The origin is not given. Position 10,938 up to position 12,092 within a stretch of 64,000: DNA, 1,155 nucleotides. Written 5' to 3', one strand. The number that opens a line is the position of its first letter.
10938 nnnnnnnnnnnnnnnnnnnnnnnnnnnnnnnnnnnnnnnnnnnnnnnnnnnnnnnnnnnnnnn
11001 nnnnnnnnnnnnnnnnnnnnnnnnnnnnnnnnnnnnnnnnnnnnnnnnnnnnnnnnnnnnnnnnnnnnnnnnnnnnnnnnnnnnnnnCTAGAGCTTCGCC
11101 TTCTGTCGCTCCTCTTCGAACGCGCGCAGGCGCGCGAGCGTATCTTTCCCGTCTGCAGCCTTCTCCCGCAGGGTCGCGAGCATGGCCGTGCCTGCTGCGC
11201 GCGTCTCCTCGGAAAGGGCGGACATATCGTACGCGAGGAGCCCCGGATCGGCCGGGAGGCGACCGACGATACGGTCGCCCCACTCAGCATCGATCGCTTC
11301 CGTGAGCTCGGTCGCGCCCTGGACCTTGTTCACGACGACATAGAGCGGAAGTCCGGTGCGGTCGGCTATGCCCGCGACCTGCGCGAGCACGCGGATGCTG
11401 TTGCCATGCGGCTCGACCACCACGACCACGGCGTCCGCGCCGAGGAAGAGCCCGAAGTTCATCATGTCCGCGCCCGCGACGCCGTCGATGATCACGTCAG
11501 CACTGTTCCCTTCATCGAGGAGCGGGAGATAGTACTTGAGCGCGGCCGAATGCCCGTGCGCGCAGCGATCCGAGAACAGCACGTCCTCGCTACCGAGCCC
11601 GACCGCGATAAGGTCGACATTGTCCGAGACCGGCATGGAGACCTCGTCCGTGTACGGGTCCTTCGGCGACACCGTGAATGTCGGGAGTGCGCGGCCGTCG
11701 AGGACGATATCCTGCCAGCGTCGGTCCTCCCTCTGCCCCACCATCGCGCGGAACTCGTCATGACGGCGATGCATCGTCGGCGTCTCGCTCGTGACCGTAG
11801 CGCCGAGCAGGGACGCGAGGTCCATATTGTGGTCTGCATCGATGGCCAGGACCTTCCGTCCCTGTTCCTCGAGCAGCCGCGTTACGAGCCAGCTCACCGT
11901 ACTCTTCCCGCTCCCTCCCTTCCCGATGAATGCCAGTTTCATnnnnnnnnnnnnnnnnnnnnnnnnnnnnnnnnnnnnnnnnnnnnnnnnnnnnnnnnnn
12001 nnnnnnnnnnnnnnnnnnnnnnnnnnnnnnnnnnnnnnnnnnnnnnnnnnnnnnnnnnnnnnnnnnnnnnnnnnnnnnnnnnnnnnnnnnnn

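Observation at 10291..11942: CooC-like metallocentre ATPase paired with an uncharacterised CDCGC protein and a 17-bp perfect palindrome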

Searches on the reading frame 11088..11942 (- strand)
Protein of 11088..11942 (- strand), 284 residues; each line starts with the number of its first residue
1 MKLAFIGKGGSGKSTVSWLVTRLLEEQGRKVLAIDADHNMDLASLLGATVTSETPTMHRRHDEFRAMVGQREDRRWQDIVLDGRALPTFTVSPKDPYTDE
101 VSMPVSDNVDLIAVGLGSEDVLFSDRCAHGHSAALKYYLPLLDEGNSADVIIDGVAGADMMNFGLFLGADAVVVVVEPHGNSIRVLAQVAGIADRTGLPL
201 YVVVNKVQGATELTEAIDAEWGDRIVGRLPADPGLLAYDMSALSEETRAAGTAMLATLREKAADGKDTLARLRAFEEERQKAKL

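Call 3: search_protein_families(library=pfam, proteins=[window:11088-11942:-], max_evalue=0.1)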
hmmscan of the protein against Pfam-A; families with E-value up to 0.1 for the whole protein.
window:11088-11942:- (284 aa): 16 families
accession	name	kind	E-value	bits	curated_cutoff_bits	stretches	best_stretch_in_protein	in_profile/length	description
PF01656.29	CbiA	-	3.2e-12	47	25.4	1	7-235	6-115/125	CobQ/CobB/MinD/ParA nucleotide binding domain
PF13614.12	AAA_31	-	3.5e-08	34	27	1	8-54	10-56/177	AAA domain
PF00142.24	Fer4_NifH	-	1.6e-07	31.5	25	1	1-54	1-54/271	4Fe-4S iron sulfur cluster binding proteins, NifH/frxC family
PF10609.15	ParA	-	4.3e-05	23.5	27.1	1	7-48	11-53/246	NUBPL iron-transfer P-loop NTPase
PF02374.21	ArsA_ATPase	-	0.0015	18.2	24.3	1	4-48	5-49/305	Anion-transporting ATPase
PF09140.17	MipZ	-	0.0018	18.1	20.7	1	8-38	9-39/262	ATPase MipZ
PF01583.26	APS_kinase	-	0.0059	17.1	21.1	1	4-38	6-40/152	Adenylylsulphate kinase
PF13191.12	AAA_16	-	0.007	17.3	32.6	1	7-79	31-97/167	AAA ATPase domain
PF00005.33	ABC_tran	-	0.03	15.3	25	1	3-40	14-51/137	ABC transporter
PF13401.12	AAA_22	-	0.034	14.9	27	1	4-48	9-53/130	AAA domain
PF13500.12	AAA_26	-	0.035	14.4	27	0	172-235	131-194/198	AAA domain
PF13604.12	AAA_30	-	0.045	13.9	27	0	5-61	23-77/191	AAA domain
PF06414.18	Zeta_toxin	-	0.054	13.4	22.3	0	7-38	23-53/199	Zeta toxin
PF03308.22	MeaB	-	0.057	12.8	23.1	1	3-50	36-85/273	Methylmalonyl Co-A mutase-associated GTPase MeaB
PF13671.12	AAA_33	-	0.062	14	27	0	5-69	4-39/143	AAA domain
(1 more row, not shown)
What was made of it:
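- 11088..11942 (-): CooC/MinD-class P-loop ATPase, 284 aa. It has the deviant Walker A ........, an invariant DxDHNMD (His38), His58, and Cys127-Ala-His129-Gly-His131. Pfam CbiA at 3e-12 (call 3).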

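Call 4: search_protein_families(library=ncbifam, proteins=[window:11088-11942:-], max_evalue=0.1)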
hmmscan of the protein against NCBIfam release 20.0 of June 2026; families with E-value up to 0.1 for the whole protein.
window:11088-11942:- (284 aa): 41 families (the best 25 are shown)
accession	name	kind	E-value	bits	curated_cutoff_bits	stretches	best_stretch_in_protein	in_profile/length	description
NF041546.1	ParA_partition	equivalog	3.3e-10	39.9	180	2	8-44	8-44/203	ParA family partition ATPase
TIGR01969.1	minD_arch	subfamily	6.1e-10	38.7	201.75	2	7-45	8-46/251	cell division ATPase MinD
TIGR03371.1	cellulose_yhjQ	equivalog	4.6e-08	32.8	157.85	1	8-53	10-55/246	cellulose biosynthesis protein BcsQ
NF050088.1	Get3_fold_NosAFP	equivalog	3.7e-06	26.1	325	1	3-76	5-78/364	Get3/ArsA fold putative tail anchor-mediating ATPase NosAFP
TIGR01968.1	minD_bact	equivalog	4.6e-06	26.2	212.9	1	7-40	9-45/261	septum site-determining protein MinD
NF010443.0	PRK13869.1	subfamily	4.9e-05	22.3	446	1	8-51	130-173/405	plasmid-partitioning protein RepA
NF009701.0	PRK13230.1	subfamily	9.8e-05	21.5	350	1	2-47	3-48/291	nitrogenase reductase-like protein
TIGR03453.1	partition_RepA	equivalog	0.00021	20.3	348.45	1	8-49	113-154/387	plasmid partitioning protein RepA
TIGR01287.1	nifH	equivalog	0.00022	20.6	394.35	1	2-50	2-50/275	nitrogenase iron protein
TIGR01281.1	DPOR_bchL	equivalog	0.00031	20.2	345.15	1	1-44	1-44/268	ferredoxin:protochlorophyllide reductase (ATP-dependent) iron-sulfur ATP-binding protein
NF041417.1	ArsA_halo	exception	0.0004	19.2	800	1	3-56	336-388/617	arsenical pump-driving ATPase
TIGR04291.1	arsen_driv_ArsA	equivalog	0.00047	19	650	1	4-55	7-58/565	arsenical pump-driving ATPase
NF033200.1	F430_CfbC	exception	0.00098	18.5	402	1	2-47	2-47/260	Ni-sirohydrochlorin a,c-diamide reductive cyclase ATP-dependent reductase subunit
NF047398.1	AAA_KGGVGR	domain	0.0012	19.2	90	1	8-37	11-40/190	KGGVGR-motif variant AAA ATPase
NF041136.1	MrpORP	equivalog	0.0013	18.1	450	1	7-48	13-55/365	iron-sulfur cluster carrier protein MrpORP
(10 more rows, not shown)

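Call 8: search_solved_structures(query=window:11088-11942:-, max_evalue=0.001)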
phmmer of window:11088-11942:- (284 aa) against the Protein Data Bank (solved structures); distinct sequences matched with E-value up to 0.001: 8.
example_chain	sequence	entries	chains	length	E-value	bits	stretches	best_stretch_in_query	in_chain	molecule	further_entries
3kje_A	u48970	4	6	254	4.4e-09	39.3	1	1-233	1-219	CO dehydrogenase/acetyl-CoA synthase complex, accessory protein CooC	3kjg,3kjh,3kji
4v03_A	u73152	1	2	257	8.1e-06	28.6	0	6-45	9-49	SITE-DETERMINING PROTEIN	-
1ion_A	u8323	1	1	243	2e-05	27.2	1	6-48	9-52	PROBABLE CELL DIVISION INHIBITOR MIND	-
3cmu_A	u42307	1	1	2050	7.1e-05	25.5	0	6-42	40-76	Protein recA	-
4v02_A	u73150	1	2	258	7.5e-05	25.4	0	143-238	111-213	SITE-DETERMINING PROTEIN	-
1g3q_A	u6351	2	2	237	0.00022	23.9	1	6-48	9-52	CELL DIVISION INHIBITOR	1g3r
3cmt_A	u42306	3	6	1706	0.00055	22.5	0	6-42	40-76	Protein recA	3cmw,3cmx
1f48_A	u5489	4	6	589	0.00071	22.2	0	3-50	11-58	ARSENITE-TRANSLOCATING ATPASE | ARSENICAL PUMP-DRIVING ATPASE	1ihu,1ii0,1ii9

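Call 10: search_solved_structures(query=window:11088-11942:-, max_evalue=0.00001, show_alignments=1)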
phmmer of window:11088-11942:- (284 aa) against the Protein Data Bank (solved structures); distinct sequences matched with E-value up to 0.00001: 2.
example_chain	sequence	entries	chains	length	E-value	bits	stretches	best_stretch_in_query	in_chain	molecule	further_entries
3kje_A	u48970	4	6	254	4.4e-09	39.3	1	1-233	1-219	CO dehydrogenase/acetyl-CoA synthase complex, accessory protein CooC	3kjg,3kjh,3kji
4v03_A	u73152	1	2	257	8.1e-06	28.6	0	6-45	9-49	SITE-DETERMINING PROTEIN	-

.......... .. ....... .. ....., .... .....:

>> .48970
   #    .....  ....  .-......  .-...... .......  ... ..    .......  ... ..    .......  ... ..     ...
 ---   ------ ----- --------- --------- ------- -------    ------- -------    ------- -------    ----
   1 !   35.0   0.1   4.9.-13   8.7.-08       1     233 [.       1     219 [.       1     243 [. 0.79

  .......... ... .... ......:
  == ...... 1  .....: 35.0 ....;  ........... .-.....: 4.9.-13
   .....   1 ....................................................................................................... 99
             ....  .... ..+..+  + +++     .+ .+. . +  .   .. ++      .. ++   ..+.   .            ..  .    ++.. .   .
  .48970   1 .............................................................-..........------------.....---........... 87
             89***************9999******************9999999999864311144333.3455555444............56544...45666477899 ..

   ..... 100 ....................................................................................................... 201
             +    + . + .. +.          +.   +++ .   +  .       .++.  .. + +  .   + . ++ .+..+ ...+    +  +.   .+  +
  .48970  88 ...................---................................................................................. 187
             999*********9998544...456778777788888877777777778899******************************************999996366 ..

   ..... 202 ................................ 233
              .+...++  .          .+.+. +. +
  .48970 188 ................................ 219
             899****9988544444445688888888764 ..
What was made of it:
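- On CooC (CODH nickel insertase): The aligned residues are Cys127-Ala-His129 (call 10).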

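Call 35: find_homologous_proteins(query=window:11088-11942:-, max_evalue=0.00001)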
Query window:11088-11942:- (284 aa): 579 proteins with E <= 0.00001 among 7745 candidates; the best 120 are listed.
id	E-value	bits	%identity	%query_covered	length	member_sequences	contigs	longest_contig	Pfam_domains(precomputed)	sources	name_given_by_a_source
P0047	2.3e-176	603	97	100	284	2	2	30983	PF00142.25,PF01656.30,PF13614.13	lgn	-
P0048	6.7e-132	457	72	100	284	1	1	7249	PF00142.25,PF01656.30,PF13614.13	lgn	-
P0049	1.9e-129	449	72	100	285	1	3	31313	PF01656.30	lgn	-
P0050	2.0e-128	445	72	100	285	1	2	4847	PF00142.25,PF01656.30,PF13614.13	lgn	-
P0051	2.4e-128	445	73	100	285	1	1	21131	PF00142.25,PF01656.30,PF13614.13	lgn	-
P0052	6.8e-128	444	71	100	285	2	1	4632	PF00142.25,PF01656.30,PF13614.13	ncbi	-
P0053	1.3e-127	443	71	100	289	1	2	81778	PF00142.25,PF01656.30,PF13614.13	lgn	-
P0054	2.2e-126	439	71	100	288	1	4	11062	PF00142.25,PF01656.30,PF13614.13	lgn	-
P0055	9.1e-125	433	69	100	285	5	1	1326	PF00142.25,PF01656.30,PF13614.13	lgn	-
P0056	1.1e-123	430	69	100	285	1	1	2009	PF00142.25,PF01656.30,PF13614.13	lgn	-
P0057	1.7e-122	426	67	100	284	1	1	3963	PF00142.25,PF01656.30,PF13614.13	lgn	-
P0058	2.2e-122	426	67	100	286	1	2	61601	PF00142.25,PF01656.30,PF13614.13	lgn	-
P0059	6.3e-122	424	68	100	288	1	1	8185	PF00142.25,PF01656.30,PF13614.13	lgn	-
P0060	4.3e-121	421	67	100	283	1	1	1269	PF00142.25,PF01656.30,PF13614.13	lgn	-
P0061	1.8e-120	419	69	92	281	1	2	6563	PF00142.25,PF01656.30,PF13614.13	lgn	-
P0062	9.7e-120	417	65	100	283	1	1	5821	PF00142.25,PF01656.30,PF13614.13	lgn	-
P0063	5.0e-119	415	66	100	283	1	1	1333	PF00142.25,PF01656.30,PF13614.13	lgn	-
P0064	4.1e-117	408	64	100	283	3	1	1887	PF00142.25,PF01656.30,PF13614.13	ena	-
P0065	9.0e-117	407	64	100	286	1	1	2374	PF00142.25,PF01656.30,PF13614.13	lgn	-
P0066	3.8e-116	405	64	100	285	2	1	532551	PF00142.25,PF01656.30,PF13614.13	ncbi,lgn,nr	ncbi:MAG: CobQ/CobB/MinD/ParA nucleotide binding domain protein [Parcubacteria group bacterium]|nr:C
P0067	1.3e-115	403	64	100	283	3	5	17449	PF00142.25,PF01656.30,PF13614.13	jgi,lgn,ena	-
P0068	5.3e-114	398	65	96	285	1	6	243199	PF01656.30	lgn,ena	-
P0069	2.3e-113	396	66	99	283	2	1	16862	PF00142.25,PF01656.30,PF13614.13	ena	-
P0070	8.3e-113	394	64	100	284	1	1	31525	PF00142.25,PF01656.30,PF13614.13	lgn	-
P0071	2.2e-112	393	64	100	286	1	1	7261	PF00142.25,PF01656.30,PF13614.13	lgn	-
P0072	1.7e-111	390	62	100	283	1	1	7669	PF00142.25,PF01656.30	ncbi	-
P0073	4.6e-105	369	60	99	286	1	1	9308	PF00142.25,PF10609.16,PF01656.30,PF13614.13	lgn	-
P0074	7.2e-105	368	62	98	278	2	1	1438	PF00142.25,PF01656.30,PF13614.13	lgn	-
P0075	1.5e-99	351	59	98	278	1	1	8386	PF01656.30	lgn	-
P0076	2.4e-99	350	57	100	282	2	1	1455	PF00142.25,PF01656.30,PF13614.13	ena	-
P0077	2.4e-98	347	57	100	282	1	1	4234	PF00142.25,PF01656.30,PF13614.13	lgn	-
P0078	2.2e-97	344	59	100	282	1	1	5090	PF00142.25,PF01656.30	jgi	jgi:CO dehydrogenase nickel-insertion accessory protein CooC1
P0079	7.9e-97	342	56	100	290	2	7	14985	PF00142.25,PF01656.30,PF13614.13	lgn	-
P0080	5.9e-96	339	57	100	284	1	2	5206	PF00142.25,PF01656.30,PF13614.13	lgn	-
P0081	9.0e-96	338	57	100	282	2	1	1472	PF00142.25,PF01656.30,PF13614.13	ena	-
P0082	2.2e-94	334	56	99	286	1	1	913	PF00142.25,PF10609.16,PF01656.30,PF13614.13,PF00009.34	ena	-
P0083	3.1e-94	333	57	100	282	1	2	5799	PF01656.30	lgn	-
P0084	4.0e-93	330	54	99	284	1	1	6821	PF00142.25,PF10609.16,PF01656.30,PF13614.13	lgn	-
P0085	8.6e-93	329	55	99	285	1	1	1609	PF00142.25,PF01656.30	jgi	jgi:CO dehydrogenase nickel-insertion accessory protein CooC1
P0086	4.2e-89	316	54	99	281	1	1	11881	PF00142.25,PF01656.30,PF13614.13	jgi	-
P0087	8.1e-89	316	56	99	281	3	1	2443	PF01656.30,PF13614.13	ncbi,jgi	jgi:CO dehydrogenase nickel-insertion accessory protein CooC1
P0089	7.7e-88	312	56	99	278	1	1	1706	PF01656.30,PF13614.13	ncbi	-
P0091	3.5e-87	310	54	99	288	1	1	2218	PF01656.30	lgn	-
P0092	3.4e-84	300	53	100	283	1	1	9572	PF01656.30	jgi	jgi:CO dehydrogenase maturation factor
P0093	2.7e-83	297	50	100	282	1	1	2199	PF00142.25,PF01656.30,PF13614.13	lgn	-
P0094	4.8e-83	297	50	100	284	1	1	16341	PF00142.25,PF01656.30,PF13614.13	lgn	-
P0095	8.8e-83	296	50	100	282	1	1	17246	PF00142.25,PF01656.30,PF13614.13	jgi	jgi:CO dehydrogenase maturation factor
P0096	1.1e-82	295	49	98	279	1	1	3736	PF00142.25,PF01656.30,PF13614.13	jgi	-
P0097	1.6e-82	295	50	99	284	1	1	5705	PF01656.30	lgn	-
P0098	1.5e-81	292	51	99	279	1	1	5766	PF01656.30,PF13614.13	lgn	-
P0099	3.4e-81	291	51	99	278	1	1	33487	PF00142.25,PF01656.30,PF13614.13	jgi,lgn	-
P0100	3.7e-81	290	50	100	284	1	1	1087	PF00142.25,PF01656.30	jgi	-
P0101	2.4e-79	284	50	98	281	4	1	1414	PF01656.30,PF13614.13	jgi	-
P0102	3.0e-79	284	51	98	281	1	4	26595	PF01656.30,PF13614.13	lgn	-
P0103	4.0e-79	284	50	100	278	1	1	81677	PF01656.30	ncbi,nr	ncbi:hypothetical protein K2Q16_02500 [Patescibacteria group bacterium]|nr:hypothetical protein [Pat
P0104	2.2e-78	281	51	98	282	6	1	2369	PF01656.30,PF13614.13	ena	-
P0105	6.0e-78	280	50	98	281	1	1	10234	PF01656.30,PF13614.13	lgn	-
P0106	6.5e-78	280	50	98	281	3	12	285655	PF00142.25,PF01656.30,PF13614.13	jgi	-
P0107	2.2e-77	278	50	98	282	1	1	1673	PF01656.30,PF13614.13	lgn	-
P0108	2.5e-77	278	49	98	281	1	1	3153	PF01656.30,PF13614.13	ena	-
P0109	2.6e-77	278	50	98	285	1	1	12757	PF01656.30,PF13614.13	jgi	jgi:CO dehydrogenase maturation factor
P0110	3.5e-77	277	50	100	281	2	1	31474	PF01656.30,PF13614.13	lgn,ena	-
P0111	3.9e-77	277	48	98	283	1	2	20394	PF00142.25,PF01656.30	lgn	-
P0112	6.9e-77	276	50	98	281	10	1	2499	PF01656.30,PF13614.13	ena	-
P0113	8.8e-77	276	49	98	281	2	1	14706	PF01656.30,PF13614.13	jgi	-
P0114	2.0e-76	275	50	100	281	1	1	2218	PF01656.30,PF13614.13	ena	-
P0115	3.5e-76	274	48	100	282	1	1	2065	PF01656.30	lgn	-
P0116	1.0e-75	273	48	99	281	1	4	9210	PF00142.25,PF01656.30,PF13614.13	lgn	-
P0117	1.2e-75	272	49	98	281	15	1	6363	PF01656.30,PF13614.13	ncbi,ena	-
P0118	1.4e-75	272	50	100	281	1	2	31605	PF01656.30,PF13614.13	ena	-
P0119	2.8e-75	271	49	98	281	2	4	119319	PF01656.30,PF13614.13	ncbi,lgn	-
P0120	1.2e-74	269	46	100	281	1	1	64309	PF01656.30,PF13614.13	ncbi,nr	ncbi:MAG: AAA family ATPase [Candidatus Pacebacteria bacterium]|nr:AAA family ATPase [Candidatus Pac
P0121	1.4e-74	269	46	99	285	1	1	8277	PF00142.25,PF01656.30,PF13614.13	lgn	-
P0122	1.6e-74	269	49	96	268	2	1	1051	PF01656.30,PF13614.13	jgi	jgi:CO dehydrogenase maturation factor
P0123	1.7e-74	269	46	99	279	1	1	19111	PF01656.30,PF13614.13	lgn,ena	-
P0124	1.9e-74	268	49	98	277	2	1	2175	PF00142.25,PF01656.30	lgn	-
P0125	2.1e-74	268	48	99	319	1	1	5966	PF01656.30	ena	-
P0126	6.1e-74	267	48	100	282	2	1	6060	PF01656.30,PF13614.13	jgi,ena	-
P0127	6.4e-74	267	47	99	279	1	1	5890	PF00142.25,PF01656.30,PF13614.13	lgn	-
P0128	6.6e-74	267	49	92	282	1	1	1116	PF10609.16,PF01656.30,PF13614.13,PF02374.22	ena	-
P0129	9.9e-74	266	48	99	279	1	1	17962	PF00142.25,PF01656.30,PF13614.13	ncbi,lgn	-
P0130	1.7e-73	265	49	97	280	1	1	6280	PF01656.30,PF13614.13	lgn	-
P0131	3.9e-73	264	47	99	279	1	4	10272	PF00142.25,PF01656.30,PF13614.13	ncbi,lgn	-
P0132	5.6e-73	264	47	99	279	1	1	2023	PF00142.25,PF01656.30,PF13614.13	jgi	-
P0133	5.6e-73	264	48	99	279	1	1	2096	PF00142.25,PF01656.30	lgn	-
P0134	1.0e-72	263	49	99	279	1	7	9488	PF01656.30,PF13614.13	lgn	-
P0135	1.3e-72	262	51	92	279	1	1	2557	PF00142.25,PF01656.30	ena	-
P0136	1.7e-72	262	48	99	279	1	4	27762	PF00142.25,PF01656.30,PF13614.13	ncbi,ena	-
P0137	2.8e-72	261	49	99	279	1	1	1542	PF01656.30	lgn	-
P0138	3.0e-72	261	48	99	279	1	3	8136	PF00142.25,PF01656.30,PF13614.13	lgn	-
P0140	1.0e-71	259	46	98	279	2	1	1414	PF01656.30,PF13614.13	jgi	-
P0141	1.2e-71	259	46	99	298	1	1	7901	PF01656.30,PF13614.13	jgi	jgi:CO dehydrogenase nickel-insertion accessory protein CooC1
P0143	2.1e-71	258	44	99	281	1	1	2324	PF01656.30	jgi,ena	-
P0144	4.9e-71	257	45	99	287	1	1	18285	PF00142.25,PF01656.30,PF13614.13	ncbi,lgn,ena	-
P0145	1.4e-70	256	43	100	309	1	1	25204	PF01656.30,PF13614.13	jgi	jgi:CO dehydrogenase maturation factor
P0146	1.4e-70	256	47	99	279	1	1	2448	PF01656.30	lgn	-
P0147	1.5e-70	256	46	99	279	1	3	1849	PF01656.30,PF13614.13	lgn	-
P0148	2.8e-70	255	45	100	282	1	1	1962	PF01656.30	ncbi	-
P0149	6.1e-70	254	47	99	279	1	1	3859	PF01656.30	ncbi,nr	ncbi:MAG: hypothetical protein HYZ54_09965 [Ignavibacteriae bacterium]|nr:hypothetical protein [Igna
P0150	6.9e-70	253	46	99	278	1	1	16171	PF00142.25,PF01656.30,PF13614.13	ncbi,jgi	jgi:CO dehydrogenase nickel-insertion accessory protein CooC1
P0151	1.6e-69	252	50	91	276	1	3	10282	PF00142.25,PF01656.30,PF13614.13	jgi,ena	-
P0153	3.2e-69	251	46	99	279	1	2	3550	PF00142.25,PF01656.30,PF13614.13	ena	-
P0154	3.5e-69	251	45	100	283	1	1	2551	PF00142.25,PF10609.16,PF01656.30,PF13614.13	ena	-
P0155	6.0e-69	250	49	91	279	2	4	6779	PF00142.25,PF01656.30,PF13614.13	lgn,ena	-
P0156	2.2e-68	249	46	100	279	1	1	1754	PF00142.25,PF01656.30,PF13614.13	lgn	-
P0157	3.2e-68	248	44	99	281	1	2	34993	PF00142.25,PF01656.30,PF13614.13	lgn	-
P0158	3.3e-68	248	45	98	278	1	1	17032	PF00142.25,PF01656.30,PF13614.13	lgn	-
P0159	6.3e-68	247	44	99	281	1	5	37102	PF00142.25,PF01656.30,PF13614.13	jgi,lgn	jgi:CO dehydrogenase nickel-insertion accessory protein CooC1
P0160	1.4e-67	246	45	98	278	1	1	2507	PF00142.25,PF01656.30,PF13614.13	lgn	-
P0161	1.4e-67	246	44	99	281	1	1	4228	PF00142.25,PF01656.30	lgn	-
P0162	4.4e-67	244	46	98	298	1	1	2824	PF00142.25,PF01656.30,PF13614.13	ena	-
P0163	1.2e-66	243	46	99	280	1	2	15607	PF01656.30,PF13614.13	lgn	-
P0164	1.7e-66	242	45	98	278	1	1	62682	PF00142.25,PF01656.30,PF13614.13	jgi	jgi:CO dehydrogenase maturation factor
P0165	1.7e-66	242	46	99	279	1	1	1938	PF00142.25,PF01656.30,PF13614.13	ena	-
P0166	1.8e-66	242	46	94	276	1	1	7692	PF00142.25,PF01656.30,PF13614.13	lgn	-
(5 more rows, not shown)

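Call 38: find_encoding_contigs(protein=P0106, flank=5000, max_places=1)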
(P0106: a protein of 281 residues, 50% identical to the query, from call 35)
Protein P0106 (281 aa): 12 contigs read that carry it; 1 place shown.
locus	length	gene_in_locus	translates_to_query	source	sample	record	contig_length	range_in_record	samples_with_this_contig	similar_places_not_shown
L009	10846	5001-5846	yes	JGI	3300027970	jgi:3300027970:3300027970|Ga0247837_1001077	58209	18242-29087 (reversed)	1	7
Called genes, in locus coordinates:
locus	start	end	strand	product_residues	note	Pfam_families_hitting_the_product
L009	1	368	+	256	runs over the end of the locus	PF01061:ABC2_membrane, PF12698:ABC2_membrane_3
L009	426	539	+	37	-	-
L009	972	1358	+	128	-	PF10783:DUF2599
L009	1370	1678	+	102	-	-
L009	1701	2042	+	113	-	-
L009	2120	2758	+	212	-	-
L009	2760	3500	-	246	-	-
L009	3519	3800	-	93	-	PF07866:DUF1653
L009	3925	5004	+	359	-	PF02492:cobW, PF07683:CobW_C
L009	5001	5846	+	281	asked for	PF00142:Fer4_NifH (faint), PF01656:CbiA, PF13614:AAA_31 (weak)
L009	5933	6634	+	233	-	-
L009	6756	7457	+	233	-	-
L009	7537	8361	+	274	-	PF13444:Acetyltransf_5, PF21926:FeeM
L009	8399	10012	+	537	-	PF16927:HisKA_7TM, PF00512:HisKA, PF02518:HATPase_c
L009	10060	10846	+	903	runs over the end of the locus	PF00690:Cation_ATPase_N, PF00122:E1-E2_ATPase, PF13246:Cation_ATPase, PF00702:Hydrolase, PF00689:Cation_ATPase_C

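Call 39: find_encoding_contigs(protein=P0103, flank=5000, max_places=1)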
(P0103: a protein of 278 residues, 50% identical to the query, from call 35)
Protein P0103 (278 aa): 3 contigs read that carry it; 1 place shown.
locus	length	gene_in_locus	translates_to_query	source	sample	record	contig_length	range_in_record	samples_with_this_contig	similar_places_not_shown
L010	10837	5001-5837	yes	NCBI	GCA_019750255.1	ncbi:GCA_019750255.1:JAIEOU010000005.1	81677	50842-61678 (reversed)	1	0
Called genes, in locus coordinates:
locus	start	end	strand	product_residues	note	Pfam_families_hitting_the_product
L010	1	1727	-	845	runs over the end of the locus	PF13428:TPR_14 (faint), PF23914:TPR_CcmH_CycH (weak), PF13181:TPR_8 (faint), PF00515:TPR_1 (faint), PF07719:TPR_2 (faint), PF12895:ANAPC3 (faint), PF13432:TPR_16, PF14559:TPR_19, +3 more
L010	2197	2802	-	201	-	PF02643:DUF192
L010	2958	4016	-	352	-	PF02492:cobW, PF07683:CobW_C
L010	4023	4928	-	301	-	PF02535:Zip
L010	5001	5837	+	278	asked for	PF01656:CbiA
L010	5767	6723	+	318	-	-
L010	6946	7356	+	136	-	PF01475:FUR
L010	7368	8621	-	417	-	PF03448:MgtE_N, PF01769:MgtE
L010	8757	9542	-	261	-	PF13624:SurA_N_3, PF13623:SurA_N_2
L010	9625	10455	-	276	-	PF08032:SpoU_sub_bind (faint), PF00588:SpoU_methylase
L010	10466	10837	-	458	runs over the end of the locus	PF02878:PGM_PMM_I, PF02879:PGM_PMM_II, PF02880:PGM_PMM_III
